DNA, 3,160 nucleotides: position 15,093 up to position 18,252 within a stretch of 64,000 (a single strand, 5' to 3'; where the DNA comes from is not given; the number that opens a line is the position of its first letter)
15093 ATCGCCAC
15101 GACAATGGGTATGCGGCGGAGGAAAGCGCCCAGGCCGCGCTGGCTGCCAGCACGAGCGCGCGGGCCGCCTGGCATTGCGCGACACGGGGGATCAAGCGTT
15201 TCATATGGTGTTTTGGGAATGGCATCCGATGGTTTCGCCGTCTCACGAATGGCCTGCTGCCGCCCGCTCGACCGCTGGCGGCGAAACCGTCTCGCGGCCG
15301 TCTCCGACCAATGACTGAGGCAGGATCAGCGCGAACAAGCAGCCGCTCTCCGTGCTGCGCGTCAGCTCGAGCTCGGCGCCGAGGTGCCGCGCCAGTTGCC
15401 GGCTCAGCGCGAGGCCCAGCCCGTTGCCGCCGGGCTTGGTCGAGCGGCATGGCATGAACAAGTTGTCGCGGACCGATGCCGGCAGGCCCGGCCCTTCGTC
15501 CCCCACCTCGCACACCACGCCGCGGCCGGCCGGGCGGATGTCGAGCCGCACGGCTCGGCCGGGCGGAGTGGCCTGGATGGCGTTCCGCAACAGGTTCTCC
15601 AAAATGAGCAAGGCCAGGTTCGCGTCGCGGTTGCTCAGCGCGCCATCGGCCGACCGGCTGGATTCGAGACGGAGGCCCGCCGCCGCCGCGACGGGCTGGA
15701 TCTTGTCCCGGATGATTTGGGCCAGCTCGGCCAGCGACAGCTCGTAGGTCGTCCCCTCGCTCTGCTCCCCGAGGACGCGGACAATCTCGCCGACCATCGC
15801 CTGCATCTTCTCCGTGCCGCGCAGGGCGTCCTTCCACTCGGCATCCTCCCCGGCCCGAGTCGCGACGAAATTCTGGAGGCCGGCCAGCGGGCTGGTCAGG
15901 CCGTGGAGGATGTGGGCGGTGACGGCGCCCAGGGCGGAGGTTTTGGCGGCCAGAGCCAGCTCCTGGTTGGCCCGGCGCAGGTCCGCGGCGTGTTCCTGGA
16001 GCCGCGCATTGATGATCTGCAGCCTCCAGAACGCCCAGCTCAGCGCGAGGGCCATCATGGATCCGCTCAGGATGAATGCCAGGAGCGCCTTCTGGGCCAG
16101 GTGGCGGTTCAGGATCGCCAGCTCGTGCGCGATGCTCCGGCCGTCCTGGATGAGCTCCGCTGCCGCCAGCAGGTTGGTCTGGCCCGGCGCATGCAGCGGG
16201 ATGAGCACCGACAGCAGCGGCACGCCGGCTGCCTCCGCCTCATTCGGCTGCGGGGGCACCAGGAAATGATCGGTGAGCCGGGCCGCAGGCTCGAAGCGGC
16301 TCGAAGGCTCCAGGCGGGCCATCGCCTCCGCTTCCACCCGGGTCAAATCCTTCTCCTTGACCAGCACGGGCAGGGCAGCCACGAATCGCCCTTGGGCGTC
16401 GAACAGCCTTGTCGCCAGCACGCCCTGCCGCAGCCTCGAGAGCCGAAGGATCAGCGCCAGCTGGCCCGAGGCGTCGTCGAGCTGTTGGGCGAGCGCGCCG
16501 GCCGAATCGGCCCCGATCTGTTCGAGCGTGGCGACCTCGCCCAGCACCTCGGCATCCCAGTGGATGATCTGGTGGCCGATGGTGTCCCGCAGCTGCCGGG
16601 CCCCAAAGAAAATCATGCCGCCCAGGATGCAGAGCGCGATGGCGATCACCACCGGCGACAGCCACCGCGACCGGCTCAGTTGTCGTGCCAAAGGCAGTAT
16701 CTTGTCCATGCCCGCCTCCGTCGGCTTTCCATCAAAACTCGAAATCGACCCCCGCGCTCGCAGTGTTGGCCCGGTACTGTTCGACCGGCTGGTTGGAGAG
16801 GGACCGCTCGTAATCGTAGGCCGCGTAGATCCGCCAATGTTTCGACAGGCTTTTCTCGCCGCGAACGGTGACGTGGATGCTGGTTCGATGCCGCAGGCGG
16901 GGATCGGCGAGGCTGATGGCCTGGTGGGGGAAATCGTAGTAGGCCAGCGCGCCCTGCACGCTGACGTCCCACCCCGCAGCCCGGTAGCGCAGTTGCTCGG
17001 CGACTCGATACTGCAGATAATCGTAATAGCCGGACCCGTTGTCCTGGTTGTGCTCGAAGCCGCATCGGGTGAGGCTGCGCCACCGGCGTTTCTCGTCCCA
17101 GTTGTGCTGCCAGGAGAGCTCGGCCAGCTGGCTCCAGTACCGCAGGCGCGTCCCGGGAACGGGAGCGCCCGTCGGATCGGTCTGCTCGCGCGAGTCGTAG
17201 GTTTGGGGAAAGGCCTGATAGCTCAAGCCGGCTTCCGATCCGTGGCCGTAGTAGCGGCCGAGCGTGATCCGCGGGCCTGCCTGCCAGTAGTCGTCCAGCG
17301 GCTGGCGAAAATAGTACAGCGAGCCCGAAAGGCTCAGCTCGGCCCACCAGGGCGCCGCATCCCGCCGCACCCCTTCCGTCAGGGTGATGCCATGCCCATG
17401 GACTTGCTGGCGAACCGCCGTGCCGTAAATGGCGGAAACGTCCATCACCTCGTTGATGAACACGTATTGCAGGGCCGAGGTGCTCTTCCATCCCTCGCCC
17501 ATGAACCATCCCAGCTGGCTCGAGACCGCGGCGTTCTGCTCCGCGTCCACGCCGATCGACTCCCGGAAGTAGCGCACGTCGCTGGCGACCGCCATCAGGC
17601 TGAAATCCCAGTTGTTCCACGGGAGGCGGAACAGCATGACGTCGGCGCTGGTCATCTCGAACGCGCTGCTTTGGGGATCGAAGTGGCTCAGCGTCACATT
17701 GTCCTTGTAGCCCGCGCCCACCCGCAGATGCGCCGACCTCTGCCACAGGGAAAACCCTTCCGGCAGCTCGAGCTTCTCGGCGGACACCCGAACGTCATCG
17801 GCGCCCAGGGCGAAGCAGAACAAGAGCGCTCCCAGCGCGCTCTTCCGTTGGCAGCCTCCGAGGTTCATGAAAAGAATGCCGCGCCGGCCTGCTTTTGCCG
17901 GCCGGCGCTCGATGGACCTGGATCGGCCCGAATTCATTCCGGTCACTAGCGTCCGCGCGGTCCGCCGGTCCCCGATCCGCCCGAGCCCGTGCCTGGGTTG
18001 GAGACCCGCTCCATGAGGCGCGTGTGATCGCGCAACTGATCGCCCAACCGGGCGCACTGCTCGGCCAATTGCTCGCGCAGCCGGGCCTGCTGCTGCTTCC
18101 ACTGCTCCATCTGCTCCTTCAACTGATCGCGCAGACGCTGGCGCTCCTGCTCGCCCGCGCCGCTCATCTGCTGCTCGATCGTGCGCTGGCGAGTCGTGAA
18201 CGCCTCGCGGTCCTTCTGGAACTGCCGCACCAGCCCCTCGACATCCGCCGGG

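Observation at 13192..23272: Self-contained sigma54 regulon with a new enhancer palindrome (TGGGGA-W4-TYCCCA) controlling surface proteins and a multiheme cytochrome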

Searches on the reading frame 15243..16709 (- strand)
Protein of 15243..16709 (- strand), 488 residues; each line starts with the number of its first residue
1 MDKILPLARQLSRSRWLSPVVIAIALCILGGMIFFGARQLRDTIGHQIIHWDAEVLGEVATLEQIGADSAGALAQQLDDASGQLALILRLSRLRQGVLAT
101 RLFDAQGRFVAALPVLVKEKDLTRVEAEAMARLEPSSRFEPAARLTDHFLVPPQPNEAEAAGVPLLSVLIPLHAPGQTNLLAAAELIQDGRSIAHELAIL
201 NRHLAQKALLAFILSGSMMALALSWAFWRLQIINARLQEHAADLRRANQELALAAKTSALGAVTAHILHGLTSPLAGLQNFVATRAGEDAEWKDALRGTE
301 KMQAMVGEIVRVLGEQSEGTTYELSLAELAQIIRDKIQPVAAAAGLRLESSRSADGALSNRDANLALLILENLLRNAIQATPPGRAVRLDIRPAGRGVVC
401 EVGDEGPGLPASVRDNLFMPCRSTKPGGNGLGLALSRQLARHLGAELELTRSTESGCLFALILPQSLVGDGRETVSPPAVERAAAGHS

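Call 8: search_protein_families(library=pfam, proteins=[window:15243-16709:-], max_evalue=0.01)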
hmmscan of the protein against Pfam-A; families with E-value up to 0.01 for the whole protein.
window:15243-16709:- (488 aa): 2 families
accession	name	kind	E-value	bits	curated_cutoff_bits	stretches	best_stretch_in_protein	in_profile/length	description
PF02518.31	HATPase_c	-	1.3e-16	61.4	26.4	1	364-465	4-109/111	Histidine kinase-, DNA gyrase B-, and HSP90-like ATPase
PF13581.12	HATPase_c_2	-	3e-05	24.4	27.4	1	365-443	31-112/127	Histidine kinase-like ATPase domain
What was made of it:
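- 15243..16709 (-): Sensor histidine kinase: transmembrane segments at residues 17-35 and 209-227, a periplasmic loop of about 170 aa, and a HATPase_c domain. Pfam HATPase_c 1.3e-16 (call 8).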

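Call 26: search_protein_families(library=ncbifam, proteins=[window:15243-16709:-], max_evalue=0.01)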
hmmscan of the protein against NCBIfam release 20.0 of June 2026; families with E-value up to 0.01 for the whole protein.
window:15243-16709:- (488 aa): 68 families (the best 25 are shown)
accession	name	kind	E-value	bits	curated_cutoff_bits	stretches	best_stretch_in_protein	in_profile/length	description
NF008468.0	PRK11360.1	equivalog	3.6e-20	71.9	646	1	244-466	380-609/616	two-component system sensor histidine kinase AtoS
TIGR02916.1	PEP_his_kin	equivalog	1.4e-19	70.2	300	1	213-464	428-679/679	XrtA/PEP-CTERM system histidine kinase PrsK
NF007688.0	PRK10364.1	equivalog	6.7e-18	64.7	479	1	202-466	191-452/460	two-component system sensor histidine kinase ZraS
NF041832.1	near_NosP_CTERM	subfamily_domain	4.7e-16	58.8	400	1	294-466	51-226/370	NahK/ErcS family hybrid sensor histidine kinase/response regulator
TIGR02966.1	phoR_proteo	equivalog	6e-15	55.1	334.2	1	265-462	119-332/333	phosphate regulon sensor histidine kinase PhoR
NF052574.1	HisKinEspCMyxo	equivalog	6.3e-15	54.4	1200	1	257-475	414-647/785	serine histidine kinase EspC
NF040750.1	tetrathio_HK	equivalog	1.6e-14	53.3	750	1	218-452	296-541/555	tetrathionate respiration histidine kinase TtrS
NF008312.0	PRK11100.1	equivalog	2.2e-14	53.2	356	1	297-465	299-474/477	two-component system sensor histidine kinase CreC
NF046044.1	PnpS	equivalog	3.3e-14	52.7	400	1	299-464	217-390/390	two-component system histidine kinase PnpS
NF007898.0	PRK10604.1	equivalog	2.5e-13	50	478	1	263-466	215-424/433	two-component system sensor histidine kinase RstB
NF041735.1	hist_kin_RppB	equivalog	1.3e-12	47.3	400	1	263-464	219-438/438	two-component system sensor histidine kinase RppB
TIGR02956.1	TMAO_torS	equivalog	1.4e-12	46.6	676.5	1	337-464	550-681/967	TMAO reductase system sensor histidine kinase/response regulator TorS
NF047794.1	HisKinPtgB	equivalog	2.8e-12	45.7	1000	1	240-455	422-645/656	two-component system sensor histidine kinase PgtB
NF008298.1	PRK11086.1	subfamily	8.8e-12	44.2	520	1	346-465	404-525/529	DcuS/MalK family sensor histidine kinase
NF011874.0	PRK15347.1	equivalog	2.8e-11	42.2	852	1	369-465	517-614/921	two component system sensor kinase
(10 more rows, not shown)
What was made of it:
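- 15243..16709 (-): The best NCBIfam models are AtoS, PrsK and ZraS, all far below cut-off (call 26).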

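Call 88: search_protein_families(library=pfam, proteins=[window:15243-16709:-], max_evalue=1)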
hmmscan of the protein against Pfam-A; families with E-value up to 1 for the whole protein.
window:15243-16709:- (488 aa): 3 families
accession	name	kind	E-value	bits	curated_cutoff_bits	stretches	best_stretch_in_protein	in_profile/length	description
PF02518.31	HATPase_c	-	1.3e-16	61.4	26.4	1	364-465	4-109/111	Histidine kinase-, DNA gyrase B-, and HSP90-like ATPase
PF13581.12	HATPase_c_2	-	3e-05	24.4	27.4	1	365-443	31-112/127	Histidine kinase-like ATPase domain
PF13567.11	DUF4131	-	0.067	13.3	31.6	0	12-70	26-84/165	Domain of unknown function (DUF4131)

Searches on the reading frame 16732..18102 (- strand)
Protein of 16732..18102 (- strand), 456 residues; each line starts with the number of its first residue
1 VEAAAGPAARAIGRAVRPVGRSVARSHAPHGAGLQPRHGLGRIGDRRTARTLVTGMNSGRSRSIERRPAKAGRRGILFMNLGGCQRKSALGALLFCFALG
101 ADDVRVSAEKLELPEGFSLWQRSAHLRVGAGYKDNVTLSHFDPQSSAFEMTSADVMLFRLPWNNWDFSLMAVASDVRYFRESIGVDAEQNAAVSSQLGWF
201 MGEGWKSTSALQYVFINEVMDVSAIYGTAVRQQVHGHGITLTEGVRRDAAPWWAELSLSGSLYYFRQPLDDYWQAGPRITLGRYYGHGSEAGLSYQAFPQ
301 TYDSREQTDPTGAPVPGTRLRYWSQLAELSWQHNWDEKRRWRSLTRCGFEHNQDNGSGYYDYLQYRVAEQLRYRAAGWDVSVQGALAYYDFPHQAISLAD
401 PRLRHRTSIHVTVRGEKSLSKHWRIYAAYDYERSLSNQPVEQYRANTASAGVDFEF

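Call 8: search_protein_families(library=pfam, proteins=[window:16732-18102:-], max_evalue=0.01)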
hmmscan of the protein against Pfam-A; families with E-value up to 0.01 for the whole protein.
window:16732-18102:- (456 aa): 0 families

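Call 26: search_protein_families(library=ncbifam, proteins=[window:16732-17868:-], max_evalue=0.01)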
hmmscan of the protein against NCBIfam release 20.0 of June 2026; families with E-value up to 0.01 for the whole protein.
window:16732-17868:- (378 aa): 0 families

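Call 39: search_solved_structures(query=window:16732-17868:-, max_evalue=10)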
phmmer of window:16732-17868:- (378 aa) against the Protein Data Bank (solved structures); distinct sequences matched with E-value up to 10: 0.

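Call 46: find_homologous_proteins(query=window:16732-17868:-, max_evalue=0.001)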
Query window:16732-17868:- (378 aa): 170 proteins with E <= 0.001 among 4886 candidates; the best 120 are listed.
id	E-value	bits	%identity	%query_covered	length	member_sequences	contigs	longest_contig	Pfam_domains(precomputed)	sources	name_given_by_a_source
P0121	4.2e-229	778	89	100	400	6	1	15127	-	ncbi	-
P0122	2.5e-177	608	71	95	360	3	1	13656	-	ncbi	-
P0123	5.1e-174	597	69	100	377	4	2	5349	-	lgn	-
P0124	4.6e-166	571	65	100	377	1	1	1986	-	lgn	-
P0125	2.2e-163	562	64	99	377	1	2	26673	-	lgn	-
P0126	8.7e-160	550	66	93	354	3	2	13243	-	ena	-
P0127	8.4e-159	547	65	93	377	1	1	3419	-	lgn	-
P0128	3.9e-158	545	63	100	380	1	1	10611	-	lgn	-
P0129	5.4e-157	541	64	93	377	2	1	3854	-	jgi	-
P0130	4.6e-154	531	64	93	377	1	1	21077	-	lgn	-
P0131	9.4e-154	530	62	100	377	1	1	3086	-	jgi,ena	-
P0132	1.3e-151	523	62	97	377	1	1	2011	-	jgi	jgi:hypothetical protein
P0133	1.2e-149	517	62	93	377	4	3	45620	-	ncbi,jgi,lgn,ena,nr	ncbi:MAG TPA: hypothetical protein PKJ98_20735 [Verrucomicrobiota bacterium]|nr:hypothetical protein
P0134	1.2e-145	503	60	100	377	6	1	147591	-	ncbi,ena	-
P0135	8.6e-142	491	58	98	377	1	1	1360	-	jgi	-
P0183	2.0e-80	289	41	94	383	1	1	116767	-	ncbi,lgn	-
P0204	2.9e-74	269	37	97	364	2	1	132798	-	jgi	jgi:hypothetical protein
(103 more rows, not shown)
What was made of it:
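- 16732..17868 (-): 16-strand outer-membrane beta-barrel from a Verrucomicrobiota-restricted family with no Pfam model. 170 homologs, and every one that carries a source name is labelled Verrucomicrobiota (call 46).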

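Call 47: find_encoding_contigs(protein=P0134, flank=7000, max_places=1)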
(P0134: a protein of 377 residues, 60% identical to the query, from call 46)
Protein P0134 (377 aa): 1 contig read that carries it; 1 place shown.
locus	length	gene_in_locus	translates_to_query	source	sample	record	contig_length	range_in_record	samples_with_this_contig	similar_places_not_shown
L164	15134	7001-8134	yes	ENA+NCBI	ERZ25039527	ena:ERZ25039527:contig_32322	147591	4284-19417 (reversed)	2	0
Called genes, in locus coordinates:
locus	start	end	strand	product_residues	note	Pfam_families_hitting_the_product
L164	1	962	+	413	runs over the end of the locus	PF00144:Beta-lactamase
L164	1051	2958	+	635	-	PF22645:GKRP_SIS_N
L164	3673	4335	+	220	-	-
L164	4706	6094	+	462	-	PF00072:Response_reg, PF00158:Sigma54_activat, PF13191:AAA_16 (faint), PF14532:Sigma54_activ_2, PF00004:AAA (weak), PF07728:AAA_5 (weak), PF25601:AAA_lid_14, PF02954:HTH_8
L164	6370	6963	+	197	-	-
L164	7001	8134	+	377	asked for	-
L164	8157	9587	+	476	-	PF13581:HATPase_c_2 (faint), PF02518:HATPase_c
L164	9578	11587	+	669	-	-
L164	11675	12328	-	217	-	PF01209:Ubie_methyltran (weak), PF02353:CMAS (weak), PF13489:Methyltransf_23, PF05175:MTS, PF13847:Methyltransf_31, PF08241:Methyltransf_11, PF08242:Methyltransf_12, PF13649:Methyltransf_25, +2 more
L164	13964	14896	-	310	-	PF00873:ACR_tran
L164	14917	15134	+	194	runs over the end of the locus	-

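Call 48: find_encoding_contigs(protein=P0183, flank=7000, max_places=1)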
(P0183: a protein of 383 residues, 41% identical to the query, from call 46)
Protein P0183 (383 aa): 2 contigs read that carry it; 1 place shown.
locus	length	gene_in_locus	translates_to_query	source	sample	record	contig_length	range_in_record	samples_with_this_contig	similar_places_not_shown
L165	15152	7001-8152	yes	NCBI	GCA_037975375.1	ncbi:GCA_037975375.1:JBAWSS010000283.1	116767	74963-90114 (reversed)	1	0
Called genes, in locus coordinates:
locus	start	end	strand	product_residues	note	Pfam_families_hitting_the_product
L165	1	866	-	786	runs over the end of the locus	PF04471:Mrr_cat (weak), PF05729:NACHT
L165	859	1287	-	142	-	PF01582:TIR (weak), PF13676:TIR_2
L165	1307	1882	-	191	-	PF10543:ORF6N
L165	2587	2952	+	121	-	-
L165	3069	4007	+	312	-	PF14358:DUF4405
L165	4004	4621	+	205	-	PF11845:Tll0287-like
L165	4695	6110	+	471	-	PF00072:Response_reg, PF14532:Sigma54_activ_2, PF00158:Sigma54_activat, PF00004:AAA (faint), PF07728:AAA_5, PF25601:AAA_lid_14, PF02954:HTH_8 (weak)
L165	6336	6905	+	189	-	-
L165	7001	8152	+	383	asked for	-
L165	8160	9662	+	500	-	PF13581:HATPase_c_2 (weak), PF02518:HATPase_c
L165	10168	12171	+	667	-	PF25852:DUF6242_C (faint)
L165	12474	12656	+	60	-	-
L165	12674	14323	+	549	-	PF02254:TrkA_N, PF02080:TrkA_C, PF02254:TrkA_N, PF02080:TrkA_C (weak)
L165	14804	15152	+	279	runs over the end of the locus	PF13385:Laminin_G_3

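Call 49: find_encoding_contigs(protein=P0204, flank=7000, max_places=1)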
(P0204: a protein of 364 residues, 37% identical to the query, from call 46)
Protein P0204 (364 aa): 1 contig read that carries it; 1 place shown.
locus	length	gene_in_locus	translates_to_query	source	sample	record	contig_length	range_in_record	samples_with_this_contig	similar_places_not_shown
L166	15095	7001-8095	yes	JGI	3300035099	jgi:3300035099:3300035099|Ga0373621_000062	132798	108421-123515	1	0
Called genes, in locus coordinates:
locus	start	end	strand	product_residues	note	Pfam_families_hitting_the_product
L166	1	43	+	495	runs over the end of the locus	PF13372:Alginate_exp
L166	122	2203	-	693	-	PF00009:GTP_EFTU, PF03144:GTP_EFTU_D2, PF22042:EF-G_D2, PF14492:EFG_III, PF16658:RF3_C, PF03764:EFG_IV, PF00679:EFG_C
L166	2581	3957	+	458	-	PF04734:Ceramidase_alk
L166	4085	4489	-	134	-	PF00300:His_Phos_1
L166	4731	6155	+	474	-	PF00072:Response_reg, PF14532:Sigma54_activ_2, PF00158:Sigma54_activat, PF00004:AAA (weak), PF07728:AAA_5, PF25601:AAA_lid_14, PF02954:HTH_8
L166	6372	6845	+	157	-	-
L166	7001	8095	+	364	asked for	-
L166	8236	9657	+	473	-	PF02518:HATPase_c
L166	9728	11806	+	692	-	PF25852:DUF6242_C (faint)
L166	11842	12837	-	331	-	-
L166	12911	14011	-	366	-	PF07991:KARI_N, PF01450:KARI_C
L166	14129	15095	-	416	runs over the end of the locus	PF07690:MFS_1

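Call 56: predict_structure(alignment_id=A2)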
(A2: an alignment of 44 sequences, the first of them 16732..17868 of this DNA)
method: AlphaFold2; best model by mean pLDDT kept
length: 378 residues; sequences in the alignment: 44
mean_pLDDT: 91.4   pTM: 0.84
mean pLDDT of the five models: 91.4, 91.1, 90.9, 90.8, 90.1
residues with pLDDT >= 90: 314; 70-90: 30; 50-70: 18; < 50: 16
segments of 3 or more residues with pLDDT < 50: 1-7, 21-29
pLDDT, mean of each block of 10 residues (from residue 1): 46 60 46 73 96 97 96 98 93 98 91 98 95 98 82 89 98 97 96 96 96 98 94 92 97 97 98 96 97 98 98 93 95 98 97 97 96 97
secondary structure, 60 per line:
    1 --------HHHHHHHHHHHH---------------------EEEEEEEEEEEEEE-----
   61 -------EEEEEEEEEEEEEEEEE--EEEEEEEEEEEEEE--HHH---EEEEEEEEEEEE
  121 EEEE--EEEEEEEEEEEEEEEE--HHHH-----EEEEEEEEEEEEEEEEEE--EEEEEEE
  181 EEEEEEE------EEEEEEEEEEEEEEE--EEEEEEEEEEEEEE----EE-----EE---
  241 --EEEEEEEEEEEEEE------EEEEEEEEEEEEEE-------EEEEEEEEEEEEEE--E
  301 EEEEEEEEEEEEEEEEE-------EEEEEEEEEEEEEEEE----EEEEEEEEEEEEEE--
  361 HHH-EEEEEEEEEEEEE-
elements in order: H9-20 E42-55 E68-84 E87-100 E109-124 E127-142 H145-148 E154-171 E174-187 E194-208 E211-224 E243-256 E263-276 E284-297 E300-317 E325-340 E345-358 E365-377
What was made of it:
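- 16732..17868 (-): AF2 pLDDT 91.4 with 16 strands (call 56).
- On Outer-membrane beta-barrel proteins: The AF2 model has 16 strands at pLDDT 91 (call 56).
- Checked: a 16-strand outer-membrane barrel (AF2 pLDDT 91, call 56);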

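Call 58: fold_search(model_id=the predicted structure, library=pdb)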
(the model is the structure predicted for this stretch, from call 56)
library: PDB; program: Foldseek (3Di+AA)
matches with E <= 10: 813; with E <= 0.001: 369
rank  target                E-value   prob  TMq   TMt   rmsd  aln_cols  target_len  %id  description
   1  6tzk                  3.6e-08  1.00  0.43  0.37   9.0       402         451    9  Bacterial cellulose synthase outermembrane channel BcsC with terminal TPR repeat (released 2019-10-23)
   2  9b8a                  4.3e-08  1.00  0.44  0.33   8.6       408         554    8  Cryo-EM structure of E. coli cellulose synthase subunit C (released 2025-02-19)
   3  9b8h_A                4.7e-08  1.00  0.45  0.31   8.5       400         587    9  Cryo-EM structure of E. coli cellulose synthase subunit C with cellotetraose (released 2025-02-19)
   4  8wv0_B                5.3e-08  1.00  0.39  0.43  11.1       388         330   11  Outer membrane porin of Burkholderia pseudomallei (BpsOmp38) (released 2024-10-30)
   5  6ehe                  6.5e-08  1.00  0.40  0.47   8.6       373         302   10  OmpTdeltaL8 (loop L8 deletion mutant of OmpT), an outer membrane protein of Vibrio cholerae (released 2018-04-25)
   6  5mdo_A                8.0e-08  1.00  0.43  0.47   8.7       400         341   11  Crystal structure of in vitro folded Chitoporin VhChip from Vibrio harveyi (crystal form I) (released 2017-12-20)
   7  8wv0_A                1.0e-07  1.00  0.42  0.46   9.6       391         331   12  Outer membrane porin of Burkholderia pseudomallei (BpsOmp38) (released 2024-10-30)
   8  4v3h_A                1.2e-07  1.00  0.41  0.47  11.8       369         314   10  Crystal structure of CymA from Klebsiella oxytoca (released 2015-06-03)
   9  5mdq_A                2.4e-07  1.00  0.44  0.46  11.4       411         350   11  Crystal structure of outer membrane expressed Chitoporin VhChip from Vibrio harveyi (released 2017-12-20)
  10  4v3h_B                2.7e-07  1.00  0.39  0.45  12.1       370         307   10  Crystal structure of CymA from Klebsiella oxytoca (released 2015-06-03)
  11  1t16_A                2.7e-07  1.00  0.31  0.28  15.0       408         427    8  Crystal structure of the bacterial fatty acid transporter FadL from Escherichia coli (released 2004-06-15)
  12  4fms_B                2.9e-07  1.00  0.42  0.43  12.7       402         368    9  Crystal structure of Pseudomonas aeruginosa OccK2 (OpdF) in complex with glucuronate (released 2013-03-13)
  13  3dwo                  2.9e-07  1.00  0.35  0.30  16.4       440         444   10  Crystal structure of a Pseudomonas aeruginosa FadL homologue (released 2008-12-16)
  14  2r4o_A                3.0e-07  1.00  0.35  0.32  15.1       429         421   10  Crystal structure of the long-chain fatty acid transporter FadL mutant delta NPA (released 2008-09-16)
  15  4v3g_B                3.2e-07  1.00  0.41  0.46  12.0       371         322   10  Crystal structure of CymA from Klebsiella oxytoca (released 2015-06-03)
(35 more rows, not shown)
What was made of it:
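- On Outer-membrane beta-barrel proteins: Foldseek matches porins and BcsC (call 58).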

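Call 88: search_protein_families(library=pfam, proteins=[L164:3673-4335:+], max_evalue=1)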
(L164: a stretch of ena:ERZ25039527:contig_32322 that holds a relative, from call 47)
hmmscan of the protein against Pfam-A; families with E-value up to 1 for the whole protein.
L164:3673-4335:+ (220 aa): 2 families
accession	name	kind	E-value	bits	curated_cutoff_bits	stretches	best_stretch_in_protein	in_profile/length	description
PF04390.17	LptE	-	0.00028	22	23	1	126-213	40-104/118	Lipopolysaccharide-assembly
PF14238.11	DUF4340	-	0.04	14.6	25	1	103-187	4-88/183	Domain of unknown function (DUF4340)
